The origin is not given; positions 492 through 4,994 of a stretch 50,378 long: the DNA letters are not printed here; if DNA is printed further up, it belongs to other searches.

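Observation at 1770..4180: FKS/callose-synthase-like (GT48-type) beta-glucan synthase core embedded in giant protein B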

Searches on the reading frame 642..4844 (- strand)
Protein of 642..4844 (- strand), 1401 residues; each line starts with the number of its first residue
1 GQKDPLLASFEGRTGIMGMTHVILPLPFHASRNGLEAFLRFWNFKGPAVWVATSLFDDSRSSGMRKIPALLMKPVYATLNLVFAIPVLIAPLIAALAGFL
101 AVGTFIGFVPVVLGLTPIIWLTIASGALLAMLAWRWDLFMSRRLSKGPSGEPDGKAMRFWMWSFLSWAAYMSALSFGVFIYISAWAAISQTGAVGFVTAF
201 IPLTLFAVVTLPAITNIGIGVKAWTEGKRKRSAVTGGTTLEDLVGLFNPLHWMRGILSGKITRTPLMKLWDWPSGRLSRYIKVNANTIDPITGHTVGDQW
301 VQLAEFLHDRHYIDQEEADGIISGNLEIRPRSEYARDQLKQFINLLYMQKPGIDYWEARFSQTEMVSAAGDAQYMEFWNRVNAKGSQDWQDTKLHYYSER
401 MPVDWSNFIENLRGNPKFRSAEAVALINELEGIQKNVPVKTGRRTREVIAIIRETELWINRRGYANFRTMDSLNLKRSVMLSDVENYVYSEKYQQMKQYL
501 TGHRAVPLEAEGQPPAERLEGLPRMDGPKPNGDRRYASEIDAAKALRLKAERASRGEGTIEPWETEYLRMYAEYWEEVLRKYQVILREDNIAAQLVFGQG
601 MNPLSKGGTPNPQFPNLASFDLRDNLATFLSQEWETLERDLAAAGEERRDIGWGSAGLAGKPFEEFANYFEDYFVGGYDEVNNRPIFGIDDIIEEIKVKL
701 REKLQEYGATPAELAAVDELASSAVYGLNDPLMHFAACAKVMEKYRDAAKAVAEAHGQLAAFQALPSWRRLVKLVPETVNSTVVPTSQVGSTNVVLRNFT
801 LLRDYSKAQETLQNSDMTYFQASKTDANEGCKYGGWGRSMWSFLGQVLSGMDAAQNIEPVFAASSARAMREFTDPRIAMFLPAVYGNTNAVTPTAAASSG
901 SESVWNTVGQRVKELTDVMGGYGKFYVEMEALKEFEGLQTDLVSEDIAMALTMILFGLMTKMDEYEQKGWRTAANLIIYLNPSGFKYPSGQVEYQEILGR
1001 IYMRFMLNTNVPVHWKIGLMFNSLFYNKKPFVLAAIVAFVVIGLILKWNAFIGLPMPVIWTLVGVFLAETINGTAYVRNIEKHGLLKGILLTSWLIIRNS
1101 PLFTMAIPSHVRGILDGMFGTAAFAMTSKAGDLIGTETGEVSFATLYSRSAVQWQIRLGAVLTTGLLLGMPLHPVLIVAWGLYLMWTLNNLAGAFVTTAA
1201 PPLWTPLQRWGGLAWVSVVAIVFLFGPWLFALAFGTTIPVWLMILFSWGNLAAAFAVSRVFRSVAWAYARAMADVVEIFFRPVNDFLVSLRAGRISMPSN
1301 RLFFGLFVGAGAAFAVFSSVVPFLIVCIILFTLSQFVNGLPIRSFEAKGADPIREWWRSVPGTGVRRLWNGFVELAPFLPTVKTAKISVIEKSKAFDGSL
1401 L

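Call 9: find_homologous_proteins(query=window:642-4844:-, max_evalue=0.001)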
Query window:642-4844:-: 8000 candidates shared short words with the query, none scored E <= 0.001.

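Call 32: search_protein_representatives(protein=window:1065-4664:-)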
Query: 1200 residues. Proteins with E-value up to 0.001 (for the whole library): 71; up to 1e-10: 34; up to 1e-30: 6. The best 71 are listed.
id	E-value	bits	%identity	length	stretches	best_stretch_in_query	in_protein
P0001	2.0e-146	505.9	39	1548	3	634-1180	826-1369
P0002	7.8e-117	407.9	39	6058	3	732-1077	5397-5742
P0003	2.5e-59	217.4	38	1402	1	763-1107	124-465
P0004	8.1e-39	149.5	29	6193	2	768-1138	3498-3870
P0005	3.5e-37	144.0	36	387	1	764-1013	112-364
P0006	4.2e-34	133.8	31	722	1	752-1137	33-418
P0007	9.0e-28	112.9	28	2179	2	769-1172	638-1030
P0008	9.6e-27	109.5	29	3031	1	770-1137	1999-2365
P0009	9.4e-26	106.2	27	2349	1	771-1164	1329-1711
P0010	9.7e-24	99.5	28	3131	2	778-1112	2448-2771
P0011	7.7e-23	96.5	67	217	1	1018-1092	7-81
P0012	5.2e-22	93.8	27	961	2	779-1073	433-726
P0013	2.9e-21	91.3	30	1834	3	755-1125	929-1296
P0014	1.4e-19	85.7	28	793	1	754-1174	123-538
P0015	3.0e-18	81.3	26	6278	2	769-1127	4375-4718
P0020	5.7e-16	73.8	30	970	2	275-448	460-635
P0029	1.8e-12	62.2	26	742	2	767-1139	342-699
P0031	4.4e-12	60.9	30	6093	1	769-1125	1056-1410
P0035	1.1e-10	56.3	25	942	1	769-1129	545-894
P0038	6.0e-10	53.8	25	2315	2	840-1146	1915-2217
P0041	6.4e-09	50.4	28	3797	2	965-1153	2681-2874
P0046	3.1e-08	48.2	26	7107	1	791-1185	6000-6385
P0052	8.1e-07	43.5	27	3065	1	802-1112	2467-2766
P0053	9.7e-07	43.2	26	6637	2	837-1070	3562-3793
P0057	3.5e-06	41.4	22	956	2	769-1076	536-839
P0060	4.7e-06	40.9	24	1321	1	795-1150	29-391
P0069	4.8e-04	34.3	24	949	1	770-1028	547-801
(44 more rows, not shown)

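Call 51: find_encoding_contigs(protein=P0001, flank=10000, max_places=4)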
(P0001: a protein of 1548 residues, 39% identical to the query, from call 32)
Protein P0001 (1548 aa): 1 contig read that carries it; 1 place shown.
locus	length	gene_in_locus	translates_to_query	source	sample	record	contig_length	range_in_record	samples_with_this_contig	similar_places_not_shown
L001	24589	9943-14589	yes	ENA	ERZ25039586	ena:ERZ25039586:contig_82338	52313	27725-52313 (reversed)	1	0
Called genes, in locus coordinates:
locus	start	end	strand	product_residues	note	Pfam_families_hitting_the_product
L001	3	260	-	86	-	?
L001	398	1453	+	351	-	PF03747:ADP_ribosyl_GH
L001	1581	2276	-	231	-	-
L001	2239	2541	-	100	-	-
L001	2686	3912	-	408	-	PF08002:DUF1697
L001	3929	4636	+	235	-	-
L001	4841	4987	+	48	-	-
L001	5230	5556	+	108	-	-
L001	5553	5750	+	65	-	-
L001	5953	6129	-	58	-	-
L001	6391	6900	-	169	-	PF02870:Methyltransf_1N, PF01035:DNA_binding_1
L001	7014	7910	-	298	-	PF03009:GDPD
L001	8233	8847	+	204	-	PF04851:ResIII (weak), PF17757:UvrB_inter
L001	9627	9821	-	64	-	-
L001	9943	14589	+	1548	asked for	-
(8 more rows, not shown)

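Call 66: find_encoding_contigs(protein=P0035, flank=8000, max_places=3)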
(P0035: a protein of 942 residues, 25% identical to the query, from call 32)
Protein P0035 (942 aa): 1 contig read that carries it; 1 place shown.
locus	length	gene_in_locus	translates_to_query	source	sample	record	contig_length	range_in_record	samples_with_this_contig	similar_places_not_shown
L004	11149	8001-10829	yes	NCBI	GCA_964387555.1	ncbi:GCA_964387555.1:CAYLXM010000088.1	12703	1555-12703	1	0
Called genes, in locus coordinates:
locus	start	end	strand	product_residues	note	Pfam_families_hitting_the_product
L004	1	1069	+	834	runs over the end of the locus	PF00704:Glyco_hydro_18, PF17957:Big_7, PF02839:CBM_5_12 (weak), PF18962:Por_Secre_tail (weak)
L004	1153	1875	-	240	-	-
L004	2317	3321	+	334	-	-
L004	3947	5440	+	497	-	PF01408:GFO_IDH_MocA, PF19051:GFO_IDH_MocA_C2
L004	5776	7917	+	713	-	PF02310:B12-binding, PF04055:Radical_SAM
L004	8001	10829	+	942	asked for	PF13632:Glyco_trans_2_3 (weak)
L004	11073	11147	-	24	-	?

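Call 67: find_encoding_contigs(protein=P0010, flank=8000, max_places=3)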
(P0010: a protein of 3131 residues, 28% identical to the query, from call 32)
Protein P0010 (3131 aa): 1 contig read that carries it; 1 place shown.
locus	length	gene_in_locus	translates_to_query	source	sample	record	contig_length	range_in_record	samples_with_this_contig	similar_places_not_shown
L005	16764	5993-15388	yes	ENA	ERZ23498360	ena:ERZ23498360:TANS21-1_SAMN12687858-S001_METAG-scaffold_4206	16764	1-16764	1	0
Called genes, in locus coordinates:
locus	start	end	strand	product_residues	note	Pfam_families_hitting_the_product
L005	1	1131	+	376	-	?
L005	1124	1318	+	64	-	-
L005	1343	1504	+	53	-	-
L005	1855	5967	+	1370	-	PF02321:OEP (faint)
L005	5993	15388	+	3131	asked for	PF02364:Glucan_synthase, PF13632:Glyco_trans_2_3 (weak)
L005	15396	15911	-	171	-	-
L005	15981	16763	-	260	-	?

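Call 79: predict_structure(alignment_id=A5)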
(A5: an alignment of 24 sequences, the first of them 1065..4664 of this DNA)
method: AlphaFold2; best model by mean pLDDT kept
length: 1200 residues; sequences in the alignment: 24
mean_pLDDT: 67.4   pTM: 0.70
mean pLDDT of the five models: 67.4, 67.1, 64.1, 61.8, 60.5
residues with pLDDT >= 90: 62; 70-90: 560; 50-70: 309; < 50: 269
segments of 3 or more residues with pLDDT < 50: 1-34, 38-49, 172-205, 459-464, 466-472, 531-563, 585-605, 611-616, 618-627, 670-676, 717-737, 1067-1079, 1140-1149, 1168-1200
pLDDT, mean of each block of 10 residues (from residue 1): 37 40 40 48 45 54 57 55 59 78 80 71 59 62 72 83 77 41 42 40 47 66 77 79 89 91 85 87 74 81 77 62 59 78 91 88 89 73 75 86 78 86 85 84 69 46 46 64 81 84 89 90 76 43 34 36 50 56 47 38 48 48 47 65 80 71 57 50 72 80 71 52 36 48 57 65 56 75 89 83 85 90 84 79 86 83 86 83 77 86 86 75 79 69 80 83 81 78 61 58 71 85 78 83 85 83 54 44 61 82 76 58 81 68 44 52 49 44 42 36
secondary structure, 60 per line:
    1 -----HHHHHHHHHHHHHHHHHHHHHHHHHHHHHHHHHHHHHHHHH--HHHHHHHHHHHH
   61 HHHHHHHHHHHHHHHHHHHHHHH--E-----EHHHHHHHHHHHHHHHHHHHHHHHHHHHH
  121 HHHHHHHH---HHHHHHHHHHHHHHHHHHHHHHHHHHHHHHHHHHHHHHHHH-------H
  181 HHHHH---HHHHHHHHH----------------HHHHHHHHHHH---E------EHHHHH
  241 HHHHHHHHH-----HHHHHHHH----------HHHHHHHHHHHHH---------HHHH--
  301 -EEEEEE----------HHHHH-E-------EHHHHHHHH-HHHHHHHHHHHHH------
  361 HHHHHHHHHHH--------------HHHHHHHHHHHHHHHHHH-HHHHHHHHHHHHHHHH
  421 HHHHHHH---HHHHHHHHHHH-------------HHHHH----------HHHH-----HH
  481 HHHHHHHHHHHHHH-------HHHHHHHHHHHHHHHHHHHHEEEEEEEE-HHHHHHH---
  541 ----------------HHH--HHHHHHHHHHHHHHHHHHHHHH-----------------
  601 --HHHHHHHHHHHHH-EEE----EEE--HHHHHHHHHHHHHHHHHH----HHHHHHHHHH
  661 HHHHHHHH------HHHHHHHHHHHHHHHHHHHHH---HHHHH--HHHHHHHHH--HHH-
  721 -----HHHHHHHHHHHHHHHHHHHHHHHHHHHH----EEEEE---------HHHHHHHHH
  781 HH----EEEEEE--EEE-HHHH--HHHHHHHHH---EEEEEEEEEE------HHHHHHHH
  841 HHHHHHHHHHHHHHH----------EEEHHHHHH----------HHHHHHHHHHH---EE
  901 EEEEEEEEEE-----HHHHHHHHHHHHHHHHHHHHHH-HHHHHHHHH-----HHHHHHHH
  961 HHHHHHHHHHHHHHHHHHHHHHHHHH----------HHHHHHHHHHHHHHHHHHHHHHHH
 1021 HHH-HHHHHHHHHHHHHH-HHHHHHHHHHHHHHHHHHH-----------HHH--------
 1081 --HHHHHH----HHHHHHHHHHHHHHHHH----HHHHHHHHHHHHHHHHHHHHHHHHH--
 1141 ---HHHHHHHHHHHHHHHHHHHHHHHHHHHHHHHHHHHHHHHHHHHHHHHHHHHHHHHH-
elements in order (helices of 4 or more, strands of 3 or more residues): H6-46 H49-83 H93-128 H132-172 H180-185 H189-197 H214-224 H236-249 H255-262 H273-285 H295-298 E302-307 H318-322 H333-340 H342-354 H361-371 H386-403 H405-427 H431-441 H455-459 H470-473 H479-494 H502-521 E522-529 H531-537 H562-583 H603-615 E617-619 E624-626 H629-646 H651-668 H675-695 H699-703 H706-714 H726-753 E758-762 H772-782 E787-792 E795-797 H799-802 H805-813 E817-826 H833-855 E866-868 H869-874 H885-895 E899-910 H916-937 H939-947 H953-986 H997-1023 H1025-1038 H1040-1058 H1083-1088 H1093-1109 H1114-1138 H1144-1199

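Call 87: fold_search(model_id=the predicted structure, library=pdb)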
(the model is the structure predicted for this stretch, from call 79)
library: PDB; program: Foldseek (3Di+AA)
matches with E <= 10: 320; with E <= 0.001: 48
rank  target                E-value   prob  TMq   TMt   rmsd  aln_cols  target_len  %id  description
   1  9wzs_A                1.3e-08  1.00  0.38  0.30  11.0      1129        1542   11  Cryo-EM structure of Fks2 in complex with enfumafungin (released 2026-02-18)
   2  9wzv_A                4.6e-08  1.00  0.43  0.35  10.8      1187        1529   11  Cryo-EM structure of Fks1 with intact active site (released 2026-02-18)
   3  9b8v_E                7.2e-08  1.00  0.24  0.33   6.5       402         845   13  AlphaFold2 informed cryo-EM model of the E. coli cellulose synthase BcsAG3B6 complex (released 2025-02-19)
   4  9wzu_A                8.9e-08  1.00  0.39  0.31  11.6      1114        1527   11  Cryo-EM structure of Fks1 in complex with enfumafungin (released 2026-02-18)
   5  4p00_A                9.3e-07  1.00  0.24  0.38   7.3       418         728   13  Bacterial Cellulose Synthase in complex with cyclic-di-GMP and UDP (released 2014-04-09)
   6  5ej1_A                1.0e-06  1.00  0.23  0.36   6.3       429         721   12  Pre-translocation state of bacterial cellulose synthase (released 2016-03-30)
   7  9fmz_A                2.7e-06  1.00  0.22  0.32   6.6       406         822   12  Cryo-EM structure of the c-di-GMP-bound synthase:pEtN transferase complex (BcsA-Bct-G3) from the E. coli cellulose sec (released 2024-10-16)
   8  4hg6_A                3.2e-06  1.00  0.23  0.35   6.8       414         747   14  Structure of a cellulose synthase - cellulose translocation intermediate (released 2012-12-19)
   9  8wla_B                5.3e-06  1.00  0.34  0.28  15.4      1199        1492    9  Cryo-EM structure of the beta-1,3-glucan synthase FKS1-Rho1 complex (released 2025-02-19)
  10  7sp9_A                8.3e-06  1.00  0.21  0.45   9.5       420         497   11  Chlorella virus Hyaluronan Synthase in the GlcNAc-primed channel-closed state (released 2022-04-06)
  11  7sp7_A                9.8e-06  1.00  0.20  0.40  10.0       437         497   10  Chlorella virus hyaluronan synthase inhibited by UDP (released 2022-04-06)
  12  9fnn_A                1.4e-05  1.00  0.23  0.33   6.6       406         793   13  Cryo-EM structure of the c-di-GMP-saturated 'crown'less Bcs macrocomplex for cellulose secretion in E. coli (released 2024-10-16)
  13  8g2j_I                2.1e-05  1.00  0.23  0.36   9.1       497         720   12  Hybrid aspen cellulose synthase-8 bound to UDP-glucose (released 2023-03-01)
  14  9fmv_A                2.4e-05  1.00  0.21  0.30   6.8       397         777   12  Cryo-EM structure of the c-di-GMP-free synthase:pEtN transferase complex (BcsA-Bct-G3) from the E. coli cellulose secr (released 2024-10-16)
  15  8k3x_A                2.4e-05  1.00  0.16  0.27  21.3       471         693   11  S. cerevisiae Chs1 in complex with Nikkomycin Z (released 2023-10-18)
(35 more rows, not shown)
